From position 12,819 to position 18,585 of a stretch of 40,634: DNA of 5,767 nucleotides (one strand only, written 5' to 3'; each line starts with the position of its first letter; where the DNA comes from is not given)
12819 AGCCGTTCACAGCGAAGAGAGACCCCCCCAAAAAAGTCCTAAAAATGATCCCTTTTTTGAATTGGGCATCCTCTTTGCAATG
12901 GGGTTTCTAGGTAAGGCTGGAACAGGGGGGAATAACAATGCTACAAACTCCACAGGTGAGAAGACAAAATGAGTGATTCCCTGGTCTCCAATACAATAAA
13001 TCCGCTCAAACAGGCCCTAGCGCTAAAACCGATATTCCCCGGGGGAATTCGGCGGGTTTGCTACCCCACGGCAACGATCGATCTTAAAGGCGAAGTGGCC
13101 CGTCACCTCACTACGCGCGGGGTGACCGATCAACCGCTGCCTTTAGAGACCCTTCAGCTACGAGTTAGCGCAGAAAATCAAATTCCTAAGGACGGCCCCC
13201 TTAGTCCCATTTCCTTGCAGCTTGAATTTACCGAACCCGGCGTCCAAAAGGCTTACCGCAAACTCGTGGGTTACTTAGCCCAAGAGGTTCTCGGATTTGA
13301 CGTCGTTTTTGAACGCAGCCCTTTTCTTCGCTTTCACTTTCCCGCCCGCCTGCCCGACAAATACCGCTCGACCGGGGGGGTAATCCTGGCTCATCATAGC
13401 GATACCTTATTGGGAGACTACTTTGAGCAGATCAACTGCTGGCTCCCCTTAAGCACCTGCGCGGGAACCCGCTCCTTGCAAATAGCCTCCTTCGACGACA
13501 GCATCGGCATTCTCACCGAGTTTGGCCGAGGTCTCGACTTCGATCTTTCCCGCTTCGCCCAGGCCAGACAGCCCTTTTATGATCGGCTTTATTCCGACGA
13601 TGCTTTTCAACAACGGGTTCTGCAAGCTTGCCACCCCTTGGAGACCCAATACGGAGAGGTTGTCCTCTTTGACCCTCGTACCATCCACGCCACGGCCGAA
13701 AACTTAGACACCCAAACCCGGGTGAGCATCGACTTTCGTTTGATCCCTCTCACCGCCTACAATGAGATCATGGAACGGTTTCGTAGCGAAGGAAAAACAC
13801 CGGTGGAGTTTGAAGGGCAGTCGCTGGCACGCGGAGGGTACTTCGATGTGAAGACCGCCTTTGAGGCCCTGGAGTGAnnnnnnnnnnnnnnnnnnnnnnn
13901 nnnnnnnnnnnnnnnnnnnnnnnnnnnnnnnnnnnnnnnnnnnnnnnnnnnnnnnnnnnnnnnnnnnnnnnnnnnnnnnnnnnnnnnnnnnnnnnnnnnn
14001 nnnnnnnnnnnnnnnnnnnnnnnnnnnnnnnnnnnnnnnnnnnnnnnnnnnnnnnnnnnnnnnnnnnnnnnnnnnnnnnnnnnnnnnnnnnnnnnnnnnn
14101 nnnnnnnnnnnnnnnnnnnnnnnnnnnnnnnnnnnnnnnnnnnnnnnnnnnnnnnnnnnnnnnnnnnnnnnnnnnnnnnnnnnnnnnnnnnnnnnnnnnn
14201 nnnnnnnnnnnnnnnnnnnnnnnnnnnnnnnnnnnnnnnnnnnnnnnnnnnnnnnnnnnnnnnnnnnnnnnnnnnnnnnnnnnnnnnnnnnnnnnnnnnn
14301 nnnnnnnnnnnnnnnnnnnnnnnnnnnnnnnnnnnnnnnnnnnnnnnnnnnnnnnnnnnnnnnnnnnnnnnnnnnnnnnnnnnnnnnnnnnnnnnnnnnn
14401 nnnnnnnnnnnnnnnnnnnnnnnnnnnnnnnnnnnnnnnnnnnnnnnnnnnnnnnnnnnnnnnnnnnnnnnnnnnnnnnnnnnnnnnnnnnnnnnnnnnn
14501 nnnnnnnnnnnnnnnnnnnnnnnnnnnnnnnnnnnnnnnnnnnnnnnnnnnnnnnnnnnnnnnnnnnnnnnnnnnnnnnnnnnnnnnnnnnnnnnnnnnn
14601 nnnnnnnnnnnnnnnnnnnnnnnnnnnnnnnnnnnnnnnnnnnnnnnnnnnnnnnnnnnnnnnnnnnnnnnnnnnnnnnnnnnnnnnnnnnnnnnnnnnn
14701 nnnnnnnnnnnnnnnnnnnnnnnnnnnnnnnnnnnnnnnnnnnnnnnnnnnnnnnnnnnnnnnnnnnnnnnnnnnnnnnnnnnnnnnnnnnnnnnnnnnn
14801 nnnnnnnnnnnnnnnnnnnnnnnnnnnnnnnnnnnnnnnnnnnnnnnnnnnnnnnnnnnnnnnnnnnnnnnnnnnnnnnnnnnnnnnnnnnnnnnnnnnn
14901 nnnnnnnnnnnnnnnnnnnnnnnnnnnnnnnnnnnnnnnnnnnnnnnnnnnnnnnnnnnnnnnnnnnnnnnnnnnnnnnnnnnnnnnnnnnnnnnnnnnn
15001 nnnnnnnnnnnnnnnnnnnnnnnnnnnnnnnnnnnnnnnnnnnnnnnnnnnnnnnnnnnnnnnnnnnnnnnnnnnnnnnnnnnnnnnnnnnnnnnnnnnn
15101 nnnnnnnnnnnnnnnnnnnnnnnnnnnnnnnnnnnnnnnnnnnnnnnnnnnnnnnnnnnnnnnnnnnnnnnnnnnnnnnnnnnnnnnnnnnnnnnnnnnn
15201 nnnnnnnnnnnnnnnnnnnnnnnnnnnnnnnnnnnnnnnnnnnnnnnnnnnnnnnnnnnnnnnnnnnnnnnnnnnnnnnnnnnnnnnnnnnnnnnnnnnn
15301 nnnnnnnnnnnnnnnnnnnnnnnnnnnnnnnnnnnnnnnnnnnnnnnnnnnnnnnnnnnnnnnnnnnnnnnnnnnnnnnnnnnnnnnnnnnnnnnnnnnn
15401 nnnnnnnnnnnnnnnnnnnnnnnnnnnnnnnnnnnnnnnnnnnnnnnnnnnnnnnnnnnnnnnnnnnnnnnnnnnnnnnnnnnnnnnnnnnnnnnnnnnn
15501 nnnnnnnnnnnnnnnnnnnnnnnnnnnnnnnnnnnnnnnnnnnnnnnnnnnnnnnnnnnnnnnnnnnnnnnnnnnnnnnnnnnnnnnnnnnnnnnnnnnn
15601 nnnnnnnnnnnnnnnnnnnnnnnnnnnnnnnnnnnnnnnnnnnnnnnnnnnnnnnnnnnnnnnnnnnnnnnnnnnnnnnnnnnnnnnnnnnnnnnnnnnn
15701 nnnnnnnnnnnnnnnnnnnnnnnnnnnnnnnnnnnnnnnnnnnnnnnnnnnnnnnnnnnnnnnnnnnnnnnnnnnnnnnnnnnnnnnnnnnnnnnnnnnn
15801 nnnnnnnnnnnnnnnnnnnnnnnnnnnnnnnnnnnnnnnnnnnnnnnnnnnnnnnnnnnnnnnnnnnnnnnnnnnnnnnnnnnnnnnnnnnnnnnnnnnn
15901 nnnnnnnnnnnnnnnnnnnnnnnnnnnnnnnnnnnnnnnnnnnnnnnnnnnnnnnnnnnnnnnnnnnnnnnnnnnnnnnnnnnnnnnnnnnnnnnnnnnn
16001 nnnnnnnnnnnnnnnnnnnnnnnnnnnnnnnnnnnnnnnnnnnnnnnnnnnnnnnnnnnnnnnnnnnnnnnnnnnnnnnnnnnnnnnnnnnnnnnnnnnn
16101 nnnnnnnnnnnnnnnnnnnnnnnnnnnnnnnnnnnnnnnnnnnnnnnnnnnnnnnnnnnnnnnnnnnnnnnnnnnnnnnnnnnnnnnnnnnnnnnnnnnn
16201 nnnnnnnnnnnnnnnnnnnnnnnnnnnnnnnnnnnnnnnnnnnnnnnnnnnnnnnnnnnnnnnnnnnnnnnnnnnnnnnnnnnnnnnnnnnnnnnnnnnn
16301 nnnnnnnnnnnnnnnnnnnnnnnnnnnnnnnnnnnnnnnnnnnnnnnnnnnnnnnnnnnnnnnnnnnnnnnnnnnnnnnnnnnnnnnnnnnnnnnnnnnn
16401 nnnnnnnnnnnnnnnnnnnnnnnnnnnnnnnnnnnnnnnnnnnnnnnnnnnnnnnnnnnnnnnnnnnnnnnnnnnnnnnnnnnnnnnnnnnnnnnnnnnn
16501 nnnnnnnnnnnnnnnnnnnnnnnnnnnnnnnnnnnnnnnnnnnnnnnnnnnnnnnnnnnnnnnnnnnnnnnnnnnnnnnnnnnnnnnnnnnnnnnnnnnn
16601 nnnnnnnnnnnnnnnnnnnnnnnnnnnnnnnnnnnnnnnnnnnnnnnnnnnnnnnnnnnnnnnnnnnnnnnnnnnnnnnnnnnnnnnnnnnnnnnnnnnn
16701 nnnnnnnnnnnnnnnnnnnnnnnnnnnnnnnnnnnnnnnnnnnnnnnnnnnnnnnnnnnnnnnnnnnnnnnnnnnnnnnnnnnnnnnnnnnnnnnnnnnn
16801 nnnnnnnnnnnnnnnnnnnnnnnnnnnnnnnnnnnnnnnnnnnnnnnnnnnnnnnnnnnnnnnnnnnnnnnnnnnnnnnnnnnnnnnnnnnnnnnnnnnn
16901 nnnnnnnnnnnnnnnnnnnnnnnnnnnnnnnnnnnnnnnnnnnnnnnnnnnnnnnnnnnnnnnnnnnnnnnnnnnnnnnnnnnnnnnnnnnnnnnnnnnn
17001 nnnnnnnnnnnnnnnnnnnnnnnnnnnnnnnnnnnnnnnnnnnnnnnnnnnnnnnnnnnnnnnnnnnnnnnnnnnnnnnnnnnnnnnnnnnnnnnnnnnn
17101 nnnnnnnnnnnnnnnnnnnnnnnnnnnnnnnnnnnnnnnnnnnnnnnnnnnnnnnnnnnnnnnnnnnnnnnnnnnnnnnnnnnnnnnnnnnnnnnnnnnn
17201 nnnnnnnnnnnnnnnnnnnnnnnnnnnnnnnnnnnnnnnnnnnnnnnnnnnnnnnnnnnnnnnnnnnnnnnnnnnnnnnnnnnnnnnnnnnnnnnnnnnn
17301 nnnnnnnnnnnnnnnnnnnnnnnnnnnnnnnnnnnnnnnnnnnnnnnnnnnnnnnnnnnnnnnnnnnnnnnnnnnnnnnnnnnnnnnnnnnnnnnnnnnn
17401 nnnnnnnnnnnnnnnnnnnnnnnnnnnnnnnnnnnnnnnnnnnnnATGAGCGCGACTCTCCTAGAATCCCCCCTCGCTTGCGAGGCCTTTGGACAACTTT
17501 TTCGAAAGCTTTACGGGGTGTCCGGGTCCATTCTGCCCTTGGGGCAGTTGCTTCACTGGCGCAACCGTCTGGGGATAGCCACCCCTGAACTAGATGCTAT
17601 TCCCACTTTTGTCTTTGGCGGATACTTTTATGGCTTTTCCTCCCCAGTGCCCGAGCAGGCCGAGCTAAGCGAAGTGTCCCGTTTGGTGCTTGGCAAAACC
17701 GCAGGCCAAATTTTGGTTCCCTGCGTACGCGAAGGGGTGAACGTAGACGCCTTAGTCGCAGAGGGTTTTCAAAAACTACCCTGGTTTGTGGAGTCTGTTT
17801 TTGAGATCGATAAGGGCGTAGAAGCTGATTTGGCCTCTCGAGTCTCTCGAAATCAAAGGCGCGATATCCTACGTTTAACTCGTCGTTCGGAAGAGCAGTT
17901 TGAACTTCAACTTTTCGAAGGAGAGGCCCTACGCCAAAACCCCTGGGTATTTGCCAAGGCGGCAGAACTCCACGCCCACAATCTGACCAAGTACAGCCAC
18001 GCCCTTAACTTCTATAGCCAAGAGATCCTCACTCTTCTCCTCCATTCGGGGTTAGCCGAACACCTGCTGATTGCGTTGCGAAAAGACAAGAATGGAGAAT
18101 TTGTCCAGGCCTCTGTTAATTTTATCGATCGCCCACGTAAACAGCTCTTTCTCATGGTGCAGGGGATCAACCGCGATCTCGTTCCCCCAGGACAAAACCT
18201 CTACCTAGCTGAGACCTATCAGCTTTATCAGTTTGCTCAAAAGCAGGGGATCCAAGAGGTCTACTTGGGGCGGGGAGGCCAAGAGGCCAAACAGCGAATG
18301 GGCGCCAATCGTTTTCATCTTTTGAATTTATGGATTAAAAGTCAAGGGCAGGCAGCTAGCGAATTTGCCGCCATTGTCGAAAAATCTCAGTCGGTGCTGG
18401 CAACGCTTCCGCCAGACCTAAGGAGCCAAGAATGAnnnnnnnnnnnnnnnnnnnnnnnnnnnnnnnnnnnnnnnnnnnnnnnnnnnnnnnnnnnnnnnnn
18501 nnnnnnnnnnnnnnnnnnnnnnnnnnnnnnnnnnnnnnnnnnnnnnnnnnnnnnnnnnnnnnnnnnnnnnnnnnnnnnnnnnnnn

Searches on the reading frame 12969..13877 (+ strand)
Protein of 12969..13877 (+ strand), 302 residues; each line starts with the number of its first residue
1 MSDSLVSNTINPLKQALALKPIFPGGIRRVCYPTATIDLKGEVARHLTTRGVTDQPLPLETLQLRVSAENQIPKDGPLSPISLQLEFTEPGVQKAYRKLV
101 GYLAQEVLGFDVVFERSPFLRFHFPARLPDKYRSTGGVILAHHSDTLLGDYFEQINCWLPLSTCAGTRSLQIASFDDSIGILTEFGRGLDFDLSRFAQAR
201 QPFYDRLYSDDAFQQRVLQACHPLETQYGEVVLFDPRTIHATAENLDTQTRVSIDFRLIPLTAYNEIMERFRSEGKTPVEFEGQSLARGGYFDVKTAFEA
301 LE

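Call 31: search_protein_families(library=pfam, proteins=[window:12969-13877:+], max_evalue=0.001)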
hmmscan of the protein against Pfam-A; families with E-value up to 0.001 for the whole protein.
window:12969-13877:+ (302 aa): 0 families

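Call 69: search_protein_families(library=pfam, proteins=[window:12969-13877:+], max_evalue=0.1)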
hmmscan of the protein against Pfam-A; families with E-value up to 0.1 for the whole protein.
window:12969-13877:+ (302 aa): 2 families
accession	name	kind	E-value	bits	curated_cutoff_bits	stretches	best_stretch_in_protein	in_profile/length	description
PF05721.19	PhyH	-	0.0029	18.3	22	1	220-251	180-211/213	Phytanoyl-CoA dioxygenase (PhyH)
PF13759.12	2OG-FeII_Oxy_5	-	0.015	16.1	27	1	216-256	60-100/101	Putative 2OG-Fe(II) oxygenase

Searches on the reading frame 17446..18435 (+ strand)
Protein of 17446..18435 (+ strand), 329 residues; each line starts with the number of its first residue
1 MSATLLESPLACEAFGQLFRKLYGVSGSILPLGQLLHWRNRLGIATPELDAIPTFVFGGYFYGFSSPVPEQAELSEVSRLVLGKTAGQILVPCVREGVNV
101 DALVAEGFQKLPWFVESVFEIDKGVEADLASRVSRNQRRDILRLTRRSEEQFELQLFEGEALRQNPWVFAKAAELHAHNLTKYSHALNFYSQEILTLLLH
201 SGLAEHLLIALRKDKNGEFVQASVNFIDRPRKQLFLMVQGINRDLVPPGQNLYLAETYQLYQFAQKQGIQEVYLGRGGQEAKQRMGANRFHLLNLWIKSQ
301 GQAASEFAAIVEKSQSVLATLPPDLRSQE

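Call 3: search_protein_families(library=pfam, proteins=[window:17446-18435:+], max_evalue=0.01)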
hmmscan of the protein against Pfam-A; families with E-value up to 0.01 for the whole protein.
window:17446-18435:+ (329 aa): 0 families

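Call 4: search_protein_families(library=ncbifam, proteins=[window:17446-18435:+], max_evalue=0.01)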
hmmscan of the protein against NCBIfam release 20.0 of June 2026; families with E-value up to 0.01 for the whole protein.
window:17446-18435:+ (329 aa): 0 families

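Call 69: search_protein_families(library=pfam, proteins=[window:17446-18435:+], max_evalue=0.1)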
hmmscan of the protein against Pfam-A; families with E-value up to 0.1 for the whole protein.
window:17446-18435:+ (329 aa): 1 family
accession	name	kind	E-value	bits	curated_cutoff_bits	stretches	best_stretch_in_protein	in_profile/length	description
PF14377.11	UBM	-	0.03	14.2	23.3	1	315-327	11-23/35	Ubiquitin binding region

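Call 75: search_solved_structures(query=A3, max_evalue=10, show_alignments=1)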
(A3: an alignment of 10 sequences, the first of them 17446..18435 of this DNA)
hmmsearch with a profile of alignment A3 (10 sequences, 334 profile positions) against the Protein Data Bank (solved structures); distinct sequences matched with E-value up to 10: 0.

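Call 76: search_protein_families(library=ncbifam, alignment_id=A3, max_evalue=1)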
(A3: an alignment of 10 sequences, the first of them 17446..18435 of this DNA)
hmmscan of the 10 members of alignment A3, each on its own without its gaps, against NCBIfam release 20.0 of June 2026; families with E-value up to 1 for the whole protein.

A. member 1, window:17446-18435:+ (329 aa): 0 families

B. families by the number of members that match (of 10 scanned): 1 family
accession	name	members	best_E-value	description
NF040690.1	mycolate_SDR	1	0.11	mycolate reductase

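Call 77: find_homologous_proteins(query=window:17446-18435:+, max_evalue=0.001)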
Query window:17446-18435:+ (329 aa): 10 proteins with E <= 0.001 among 3853 candidates.
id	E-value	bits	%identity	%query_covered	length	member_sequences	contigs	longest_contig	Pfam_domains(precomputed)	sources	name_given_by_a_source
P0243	1.9e-214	729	100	100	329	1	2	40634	-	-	-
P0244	1.1e-83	299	47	94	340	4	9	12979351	-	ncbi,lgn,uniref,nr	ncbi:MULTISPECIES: hypothetical protein [Sorangium]|uniref:BioF2-like acetyltransferase domain-conta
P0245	3.9e-80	288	45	98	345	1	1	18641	-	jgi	jgi:hypothetical protein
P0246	1.9e-79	285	42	97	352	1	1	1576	-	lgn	-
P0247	1.8e-76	276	42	96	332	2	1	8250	-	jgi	jgi:hypothetical protein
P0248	2.1e-68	249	40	92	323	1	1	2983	-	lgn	-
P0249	2.3e-68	249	41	97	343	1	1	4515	-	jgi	jgi:CelD/BcsL family acetyltransferase involved in cellulose biosynthesis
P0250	1.1e-63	234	41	93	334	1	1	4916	-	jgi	jgi:hypothetical protein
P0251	3.5e-63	232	45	84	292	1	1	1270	-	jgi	jgi:hypothetical protein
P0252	1.8e-62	229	41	94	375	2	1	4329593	-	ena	-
